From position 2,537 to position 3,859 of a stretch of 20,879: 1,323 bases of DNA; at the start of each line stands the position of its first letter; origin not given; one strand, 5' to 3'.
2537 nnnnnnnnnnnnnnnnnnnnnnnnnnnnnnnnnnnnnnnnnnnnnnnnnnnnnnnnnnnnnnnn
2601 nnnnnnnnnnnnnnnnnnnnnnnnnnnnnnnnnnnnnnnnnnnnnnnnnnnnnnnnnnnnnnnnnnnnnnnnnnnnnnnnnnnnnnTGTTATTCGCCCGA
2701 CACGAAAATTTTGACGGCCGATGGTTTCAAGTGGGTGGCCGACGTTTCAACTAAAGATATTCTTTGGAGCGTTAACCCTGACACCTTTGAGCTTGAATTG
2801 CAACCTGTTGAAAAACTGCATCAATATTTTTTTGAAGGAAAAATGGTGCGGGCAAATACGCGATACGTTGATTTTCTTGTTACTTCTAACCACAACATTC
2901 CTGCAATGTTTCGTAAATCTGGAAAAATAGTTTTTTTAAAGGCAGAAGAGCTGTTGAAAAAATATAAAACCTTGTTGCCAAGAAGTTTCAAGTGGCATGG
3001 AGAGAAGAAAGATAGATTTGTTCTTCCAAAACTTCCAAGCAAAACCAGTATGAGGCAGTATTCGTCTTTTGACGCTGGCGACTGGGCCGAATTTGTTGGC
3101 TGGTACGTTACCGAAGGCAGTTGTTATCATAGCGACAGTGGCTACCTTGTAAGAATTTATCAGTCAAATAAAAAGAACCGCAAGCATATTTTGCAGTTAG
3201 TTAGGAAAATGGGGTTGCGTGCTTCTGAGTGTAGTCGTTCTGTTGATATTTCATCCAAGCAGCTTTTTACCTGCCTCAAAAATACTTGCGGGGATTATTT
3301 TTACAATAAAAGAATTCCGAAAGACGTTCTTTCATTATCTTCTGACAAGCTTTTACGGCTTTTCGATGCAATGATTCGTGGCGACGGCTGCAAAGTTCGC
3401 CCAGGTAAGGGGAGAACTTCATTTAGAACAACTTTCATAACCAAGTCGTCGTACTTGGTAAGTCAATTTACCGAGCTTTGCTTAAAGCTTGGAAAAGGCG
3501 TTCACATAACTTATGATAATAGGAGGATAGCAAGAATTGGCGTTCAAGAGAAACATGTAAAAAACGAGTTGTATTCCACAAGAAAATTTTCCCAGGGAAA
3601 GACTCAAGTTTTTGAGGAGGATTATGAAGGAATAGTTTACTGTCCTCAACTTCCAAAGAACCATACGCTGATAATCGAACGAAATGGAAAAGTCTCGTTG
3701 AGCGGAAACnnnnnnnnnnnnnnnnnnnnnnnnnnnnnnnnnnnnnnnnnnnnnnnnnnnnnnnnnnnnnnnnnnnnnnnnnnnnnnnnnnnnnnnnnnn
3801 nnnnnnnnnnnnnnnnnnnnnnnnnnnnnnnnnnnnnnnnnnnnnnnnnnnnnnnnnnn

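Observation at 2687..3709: PorB intein with a non-canonical Gly-Asn C-terminus, inserted in the TPP-binding GDG motif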

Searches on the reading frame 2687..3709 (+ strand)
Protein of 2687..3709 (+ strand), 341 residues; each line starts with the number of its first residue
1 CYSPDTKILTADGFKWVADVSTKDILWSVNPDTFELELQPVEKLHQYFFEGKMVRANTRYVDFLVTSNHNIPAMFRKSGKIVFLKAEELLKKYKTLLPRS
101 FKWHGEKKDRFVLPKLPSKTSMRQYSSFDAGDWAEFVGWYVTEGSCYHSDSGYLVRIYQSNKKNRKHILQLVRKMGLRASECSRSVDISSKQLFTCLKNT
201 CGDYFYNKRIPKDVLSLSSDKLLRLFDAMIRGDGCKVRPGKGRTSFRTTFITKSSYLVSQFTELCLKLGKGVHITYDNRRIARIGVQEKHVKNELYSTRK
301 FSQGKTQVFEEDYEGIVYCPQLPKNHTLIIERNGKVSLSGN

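Call 3: search_protein_families(library=pfam, proteins=[window:2687-3709:+], max_evalue=0.1)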
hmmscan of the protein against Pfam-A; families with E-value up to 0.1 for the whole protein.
window:2687-3709:+ (341 aa): 1 family
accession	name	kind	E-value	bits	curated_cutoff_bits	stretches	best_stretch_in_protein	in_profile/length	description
PF14528.11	LAGLIDADG_3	-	0.007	17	22.5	0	138-184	9-55/82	LAGLIDADG-like domain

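Call 4: search_protein_families(library=ncbifam, proteins=[window:2687-3709:+], max_evalue=0.1)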
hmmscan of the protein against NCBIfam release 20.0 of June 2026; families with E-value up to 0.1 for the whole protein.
window:2687-3709:+ (341 aa): 2 families
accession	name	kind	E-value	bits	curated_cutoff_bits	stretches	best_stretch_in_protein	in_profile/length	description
NF045703.1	rSAM_Tes_intein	exception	1.6e-06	26.2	1700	1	132-258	370-496/1040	tetraether lipid synthase Tes, intein-containing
NF011303.0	PRK14715.1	equivalog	7.7e-05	19.9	1585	1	135-316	1122-1299/1627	DNA-directed DNA polymerase II large subunit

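Call 6: find_homologous_proteins(query=window:2687-3709:+, max_evalue=0.001)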
Query window:2687-3709:+: 899 candidates shared short words with the query, none scored E <= 0.001.

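Call 7: search_solved_structures(query=window:2687-3709:+, max_evalue=10, show_alignments=3)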
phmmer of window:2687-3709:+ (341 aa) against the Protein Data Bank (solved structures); distinct sequences matched with E-value up to 10: 12.
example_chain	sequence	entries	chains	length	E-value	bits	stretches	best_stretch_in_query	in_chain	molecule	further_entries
2cw7_A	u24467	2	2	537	2e-05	27.3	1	132-298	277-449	Endonuclease PI-PkoII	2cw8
9w2u_n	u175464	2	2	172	0.065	15.7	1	100-148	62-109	NADH dehydrogenase [ubiquinone] 1 beta subcomplex subunit 9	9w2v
7zd6_t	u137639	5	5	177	0.066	15.7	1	99-148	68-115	NADH dehydrogenase [ubiquinone] 1 beta subcomplex subunit 9 | Complex I-B22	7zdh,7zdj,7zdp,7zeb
5o31_n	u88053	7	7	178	0.067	15.7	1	100-148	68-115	NADH dehydrogenase [ubiquinone] 1 beta subcomplex subunit 9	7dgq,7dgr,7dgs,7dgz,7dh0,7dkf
7qsd_n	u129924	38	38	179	0.067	15.6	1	100-148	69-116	NADH dehydrogenase [ubiquinone] 1 beta subcomplex subunit 9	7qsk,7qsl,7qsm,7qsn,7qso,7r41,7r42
5lnk_t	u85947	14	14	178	0.072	15.6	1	99-148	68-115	Mitochondrial complex I, B22 subunit | NADH:ubiquinone oxidoreductase subunit B9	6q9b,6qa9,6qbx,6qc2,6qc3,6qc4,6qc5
6zka_t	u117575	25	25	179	0.082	15.4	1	99-148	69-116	NADH:ubiquinone oxidoreductase subunit B9 | NADH dehydrogenase [ubiquinone] 1 beta subcomplex subunit 9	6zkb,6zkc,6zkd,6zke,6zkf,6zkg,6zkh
5lc5_n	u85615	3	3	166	0.085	15.3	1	100-148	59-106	NADH dehydrogenase [ubiquinone] 1 beta subcomplex subunit 9,NADH dehydrogenase [ubiquinone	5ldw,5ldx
5gpn_Ak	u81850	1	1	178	0.51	12.8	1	100-148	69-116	NADH dehydrogenase [ubiquinone] 1 beta subcomplex subunit 9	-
7v2c_p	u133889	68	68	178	0.51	12.8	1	100-148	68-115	NADH dehydrogenase [ubiquinone] 1 beta subcomplex subunit 9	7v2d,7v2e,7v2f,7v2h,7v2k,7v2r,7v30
5gup_p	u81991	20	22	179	0.51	12.7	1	100-148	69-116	NADH dehydrogenase [ubiquinone] 1 beta subcomplex subunit 9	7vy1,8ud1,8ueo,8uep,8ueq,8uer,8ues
9buh_p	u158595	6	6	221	0.88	12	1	100-148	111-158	NADH dehydrogenase [ubiquinone] 1 beta subcomplex subunit 9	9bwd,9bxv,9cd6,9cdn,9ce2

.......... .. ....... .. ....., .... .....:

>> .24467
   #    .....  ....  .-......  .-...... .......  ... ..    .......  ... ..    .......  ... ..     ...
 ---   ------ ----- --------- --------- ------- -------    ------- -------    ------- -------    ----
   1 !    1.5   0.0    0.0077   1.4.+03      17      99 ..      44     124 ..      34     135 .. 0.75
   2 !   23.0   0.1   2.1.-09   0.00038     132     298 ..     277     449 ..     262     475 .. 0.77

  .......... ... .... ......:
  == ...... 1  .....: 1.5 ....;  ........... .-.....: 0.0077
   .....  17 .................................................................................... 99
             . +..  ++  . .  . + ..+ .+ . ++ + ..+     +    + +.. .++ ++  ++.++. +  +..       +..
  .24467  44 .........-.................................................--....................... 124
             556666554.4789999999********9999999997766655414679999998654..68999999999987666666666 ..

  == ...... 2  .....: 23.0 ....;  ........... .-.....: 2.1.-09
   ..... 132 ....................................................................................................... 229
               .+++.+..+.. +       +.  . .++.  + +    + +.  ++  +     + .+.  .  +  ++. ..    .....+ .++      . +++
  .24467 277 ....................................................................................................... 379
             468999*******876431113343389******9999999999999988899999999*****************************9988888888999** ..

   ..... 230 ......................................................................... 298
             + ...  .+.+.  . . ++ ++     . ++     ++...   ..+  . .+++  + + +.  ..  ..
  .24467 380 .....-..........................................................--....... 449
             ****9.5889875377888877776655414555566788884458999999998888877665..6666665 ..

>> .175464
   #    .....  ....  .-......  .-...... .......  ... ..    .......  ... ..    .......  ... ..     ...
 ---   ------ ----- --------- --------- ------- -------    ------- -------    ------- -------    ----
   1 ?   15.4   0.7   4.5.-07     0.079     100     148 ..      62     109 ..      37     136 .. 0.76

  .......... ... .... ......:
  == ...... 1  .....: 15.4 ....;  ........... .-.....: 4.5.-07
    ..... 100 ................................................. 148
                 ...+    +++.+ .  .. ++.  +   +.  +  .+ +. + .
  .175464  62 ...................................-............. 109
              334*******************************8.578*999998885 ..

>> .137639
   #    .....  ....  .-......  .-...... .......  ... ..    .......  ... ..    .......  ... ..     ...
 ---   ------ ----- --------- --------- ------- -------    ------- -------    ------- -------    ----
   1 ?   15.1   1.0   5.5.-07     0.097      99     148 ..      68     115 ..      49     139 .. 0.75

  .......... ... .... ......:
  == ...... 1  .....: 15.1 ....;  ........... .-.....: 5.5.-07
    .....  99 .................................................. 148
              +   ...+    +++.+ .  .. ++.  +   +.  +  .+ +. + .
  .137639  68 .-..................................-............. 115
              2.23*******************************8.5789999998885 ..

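Call 19: search_solved_structures(query=A1, max_evalue=1, show_alignments=3)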
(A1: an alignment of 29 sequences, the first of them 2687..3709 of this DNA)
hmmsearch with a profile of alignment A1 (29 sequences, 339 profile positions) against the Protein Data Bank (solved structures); distinct sequences matched with E-value up to 1: 7.
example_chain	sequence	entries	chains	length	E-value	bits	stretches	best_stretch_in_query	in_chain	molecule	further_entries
2cw7_A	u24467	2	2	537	1.2e-13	54.4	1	130-308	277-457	Endonuclease PI-PkoII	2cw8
7qsu_A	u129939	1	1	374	0.0023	20.6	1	117-296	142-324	V-ATPase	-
2jmz_A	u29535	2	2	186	0.0026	20.4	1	11-85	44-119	Hypothetical protein MJ0781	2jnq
9hth_A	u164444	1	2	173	0.013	18.1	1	24-92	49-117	DNA-directed DNA polymerase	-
2lrh_A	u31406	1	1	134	0.016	17.8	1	237-308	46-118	De novo designed protein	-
2lci_A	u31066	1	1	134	0.016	17.8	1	237-308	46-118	Protein OR36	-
2lwy_A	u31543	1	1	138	0.02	17.5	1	3-41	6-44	BACTERIAL INTEIN-LIKE DOMAIN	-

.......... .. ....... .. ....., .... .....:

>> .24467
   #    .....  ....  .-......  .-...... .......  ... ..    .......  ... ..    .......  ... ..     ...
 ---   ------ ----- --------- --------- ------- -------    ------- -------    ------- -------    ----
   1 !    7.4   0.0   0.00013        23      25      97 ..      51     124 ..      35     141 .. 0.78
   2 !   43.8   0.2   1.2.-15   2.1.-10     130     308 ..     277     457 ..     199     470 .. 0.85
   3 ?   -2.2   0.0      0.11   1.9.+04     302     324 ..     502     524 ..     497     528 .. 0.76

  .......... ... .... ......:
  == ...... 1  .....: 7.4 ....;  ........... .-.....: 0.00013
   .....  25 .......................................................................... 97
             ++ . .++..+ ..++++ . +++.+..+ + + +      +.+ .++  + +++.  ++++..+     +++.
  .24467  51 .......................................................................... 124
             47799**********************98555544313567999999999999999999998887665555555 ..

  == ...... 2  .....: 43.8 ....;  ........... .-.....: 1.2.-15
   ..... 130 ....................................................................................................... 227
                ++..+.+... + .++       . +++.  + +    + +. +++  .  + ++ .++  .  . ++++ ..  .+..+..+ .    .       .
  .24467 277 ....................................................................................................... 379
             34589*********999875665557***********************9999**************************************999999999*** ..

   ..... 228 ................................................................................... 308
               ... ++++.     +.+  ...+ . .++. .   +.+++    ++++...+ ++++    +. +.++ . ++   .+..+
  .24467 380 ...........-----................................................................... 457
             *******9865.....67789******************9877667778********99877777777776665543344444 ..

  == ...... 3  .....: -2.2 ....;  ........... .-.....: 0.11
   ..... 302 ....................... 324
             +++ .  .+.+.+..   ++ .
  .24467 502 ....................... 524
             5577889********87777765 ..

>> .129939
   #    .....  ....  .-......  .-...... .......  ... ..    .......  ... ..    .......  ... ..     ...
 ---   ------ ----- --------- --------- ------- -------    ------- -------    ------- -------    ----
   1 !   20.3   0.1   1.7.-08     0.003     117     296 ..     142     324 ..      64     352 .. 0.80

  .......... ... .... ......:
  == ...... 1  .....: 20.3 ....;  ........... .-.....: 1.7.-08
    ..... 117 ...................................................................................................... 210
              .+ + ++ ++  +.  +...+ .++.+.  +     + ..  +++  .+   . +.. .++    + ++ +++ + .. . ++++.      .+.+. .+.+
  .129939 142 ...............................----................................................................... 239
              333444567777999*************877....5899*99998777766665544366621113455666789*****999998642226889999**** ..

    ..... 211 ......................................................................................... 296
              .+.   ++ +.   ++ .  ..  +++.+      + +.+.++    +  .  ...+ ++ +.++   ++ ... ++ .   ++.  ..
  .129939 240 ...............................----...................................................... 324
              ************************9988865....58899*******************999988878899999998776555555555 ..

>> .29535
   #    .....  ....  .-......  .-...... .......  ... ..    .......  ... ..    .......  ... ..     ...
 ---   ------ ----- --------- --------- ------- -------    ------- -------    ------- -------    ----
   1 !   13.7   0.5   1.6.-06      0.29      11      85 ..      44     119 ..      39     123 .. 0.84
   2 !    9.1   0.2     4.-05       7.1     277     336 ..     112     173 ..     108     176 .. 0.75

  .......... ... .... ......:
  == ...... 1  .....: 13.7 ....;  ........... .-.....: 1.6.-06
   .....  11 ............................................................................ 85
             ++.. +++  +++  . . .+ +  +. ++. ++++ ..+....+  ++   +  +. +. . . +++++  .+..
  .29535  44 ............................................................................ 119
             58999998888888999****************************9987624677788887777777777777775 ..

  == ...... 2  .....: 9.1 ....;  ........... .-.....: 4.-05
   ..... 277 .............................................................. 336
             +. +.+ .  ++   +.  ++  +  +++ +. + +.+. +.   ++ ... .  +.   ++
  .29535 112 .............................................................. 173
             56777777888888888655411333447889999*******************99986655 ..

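Call 20: search_protein_representatives(protein=window:2687-3709:+)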
Query: 341 residues. Proteins with E-value up to 0.001 (for the whole library): 7318; up to 1e-10: 3889; up to 1e-30: 177. The best 150 are listed.
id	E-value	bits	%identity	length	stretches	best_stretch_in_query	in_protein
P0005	2.1e-141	487.5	62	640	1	1-341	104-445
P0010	4.8e-94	331.8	49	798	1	1-341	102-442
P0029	1.7e-92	326.7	46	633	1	1-341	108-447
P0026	3.2e-91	322.5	51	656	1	1-341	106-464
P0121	2.9e-66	240.4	33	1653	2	1-341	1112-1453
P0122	2.2e-64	234.3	31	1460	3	1-341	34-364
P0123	4.7e-62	226.6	31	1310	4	1-341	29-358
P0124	2.9e-61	224.0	31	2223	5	1-341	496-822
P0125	5.3e-61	223.1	50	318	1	1-216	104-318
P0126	1.2e-60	221.9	38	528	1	1-341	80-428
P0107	1.1e-58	215.5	39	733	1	1-341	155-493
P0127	3.3e-56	207.4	33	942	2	1-341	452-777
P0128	4.0e-56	207.1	30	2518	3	1-338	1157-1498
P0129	9.4e-56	205.9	34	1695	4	126-337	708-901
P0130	2.3e-55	204.6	32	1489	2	1-341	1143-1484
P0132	6.7e-54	199.8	29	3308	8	1-341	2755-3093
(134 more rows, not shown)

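Call 29: predict_structure(alignment_id=A1)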
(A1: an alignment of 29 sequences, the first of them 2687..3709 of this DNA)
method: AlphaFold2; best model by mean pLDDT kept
length: 341 residues; sequences in the alignment: 29
mean_pLDDT: 91.8   pTM: 0.90
mean pLDDT of the five models: 91.8, 91.5, 90.7, 90.6, 90.5
residues with pLDDT >= 90: 263; 70-90: 70; 50-70: 8; < 50: 0
segments of 3 or more residues with pLDDT < 50: none
pLDDT, mean of each block of 10 residues (from residue 1): 97 97 96 93 96 92 95 88 93 86 93 85 87 98 93 93 97 95 95 94 90 96 98 88 82 96 95 93 86 76 80 97 90 93 82
secondary structure, 60 per line:
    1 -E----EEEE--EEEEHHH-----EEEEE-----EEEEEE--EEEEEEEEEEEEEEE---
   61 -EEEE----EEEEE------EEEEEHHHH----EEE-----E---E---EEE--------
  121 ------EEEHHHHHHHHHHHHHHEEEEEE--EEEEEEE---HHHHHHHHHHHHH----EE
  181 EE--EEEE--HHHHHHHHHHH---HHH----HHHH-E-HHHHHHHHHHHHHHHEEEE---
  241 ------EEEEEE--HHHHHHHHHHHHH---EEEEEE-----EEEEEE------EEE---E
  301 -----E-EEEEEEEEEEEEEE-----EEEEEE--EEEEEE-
elements in order: E7-10 E13-16 E25-29 E35-40 E43-57 E62-65 E70-74 E81-85 H86-89 E94-96 E110-112 E127-129 H130-143 E144-149 E152-158 H162-174 E179-182 E185-188 H191-201 H212-215 H219-233 E234-237 E247-252 H255-267 E271-276 E282-287 E294-296 E308-321 E327-332 E335-340

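Call 32: fold_search(model_id=the predicted structure, library=pdb)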
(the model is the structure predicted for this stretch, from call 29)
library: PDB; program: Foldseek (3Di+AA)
matches with E <= 10: 692; with E <= 0.001: 51
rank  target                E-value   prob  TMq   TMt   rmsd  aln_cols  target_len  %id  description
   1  7qsu                  1.1e-15  1.00  0.61  0.58   8.6       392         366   15  Crystal structure of homing endonuclease-associated TliVMA intein (C1A, d333-339) (released 2022-03-30)
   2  2cw7                  3.7e-15  1.00  0.63  0.43   9.9       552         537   14  Crystal structure of intein homing endonuclease II (released 2006-04-18)
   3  7qss                  2.4e-14  1.00  0.64  0.52   7.8       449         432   13  Crystal structure of homing endonuclease-associated TliVMA intein (C1A) (released 2022-03-30)
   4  7qst                  1.9e-13  1.00  0.57  0.54   8.5       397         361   14  Crystal structure of homing endonuclease-associated PhoVMA intein (C1A) (released 2022-03-30)
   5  1vde_A                7.1e-12  1.00  0.54  0.45  10.8       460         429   12  PI-SCEI, A HOMING ENDONUCLEASE WITH PROTEIN SPLICING ACTIVITY (released 1998-04-08)
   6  1vde_B                1.2e-11  1.00  0.53  0.44  10.6       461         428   11  PI-SCEI, A HOMING ENDONUCLEASE WITH PROTEIN SPLICING ACTIVITY (released 1998-04-08)
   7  1ef0_A                1.2e-11  1.00  0.48  0.41  19.3       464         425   10  CRYSTAL STRUCTURE OF PI-SCEI MINIPRECURSOR (released 2000-06-07)
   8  1dq3                  2.2e-11  1.00  0.59  0.46  10.9       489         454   10  CRYSTAL STRUCTURE OF AN ARCHAEAL INTEIN-ENCODED HOMING ENDONUCLEASE PI-PFUI (released 2000-07-05)
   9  1jva_A                2.4e-11  1.00  0.52  0.44  11.5       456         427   10  CRYSTAL STRUCTURE OF THE VMA1-DERIVED ENDONUCLEASE BEARING THE N AND C EXTEIN PROPEPTIDES (released 2002-08-29)
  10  1jva_B                8.0e-11  1.00  0.56  0.47  10.9       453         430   11  CRYSTAL STRUCTURE OF THE VMA1-DERIVED ENDONUCLEASE BEARING THE N AND C EXTEIN PROPEPTIDES (released 2002-08-29)
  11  1um2_A                2.1e-10  1.00  0.54  0.46  11.7       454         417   11  Crystal Structure of the Vma1-Derived Endonuclease with the Ligated Extein Segment (released 2004-09-22)
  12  1dfa                  2.8e-10  1.00  0.52  0.45  11.0       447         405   12  CRYSTAL STRUCTURE OF PI-SCEI IN C2 SPACE GROUP (released 1999-12-08)
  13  1lws_A                2.9e-10  1.00  0.52  0.43  11.1       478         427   13  Crystal structure of the intein homing endonuclease PI-SceI bound to its recognition sequence (released 2002-09-27)
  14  1ef0_B                5.5e-10  1.00  0.47  0.42  17.2       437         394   12  CRYSTAL STRUCTURE OF PI-SCEI MINIPRECURSOR (released 2000-06-07)
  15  1lwt_A                1.0e-09  1.00  0.49  0.40  12.7       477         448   11  Crystal structure of the intein homing endonuclease PI-SceI bound to its substrate DNA (Ca2+ free) (released 2002-09-27)
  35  6rpq                  2.5e-04  1.00  0.25  0.34   2.9       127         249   20  Crystal structure of PhoCDC21-1 intein (released 2019-08-14)
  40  6tmm_BBB              4.4e-04  1.00  0.23  0.47   5.2       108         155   20  BIL2 domain from T.thermophila BUBL1 locus (C1A-N143A) (released 2020-12-16)
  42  6tmm_AAA              4.9e-04  1.00  0.22  0.47   5.1       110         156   19  BIL2 domain from T.thermophila BUBL1 locus (C1A-N143A) (released 2020-12-16)
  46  1at0                  5.9e-04  1.00  0.26  0.59   2.2       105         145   20  17-kDA fragment of hedgehog C-terminal autoprocessing domain (released 1997-11-12)
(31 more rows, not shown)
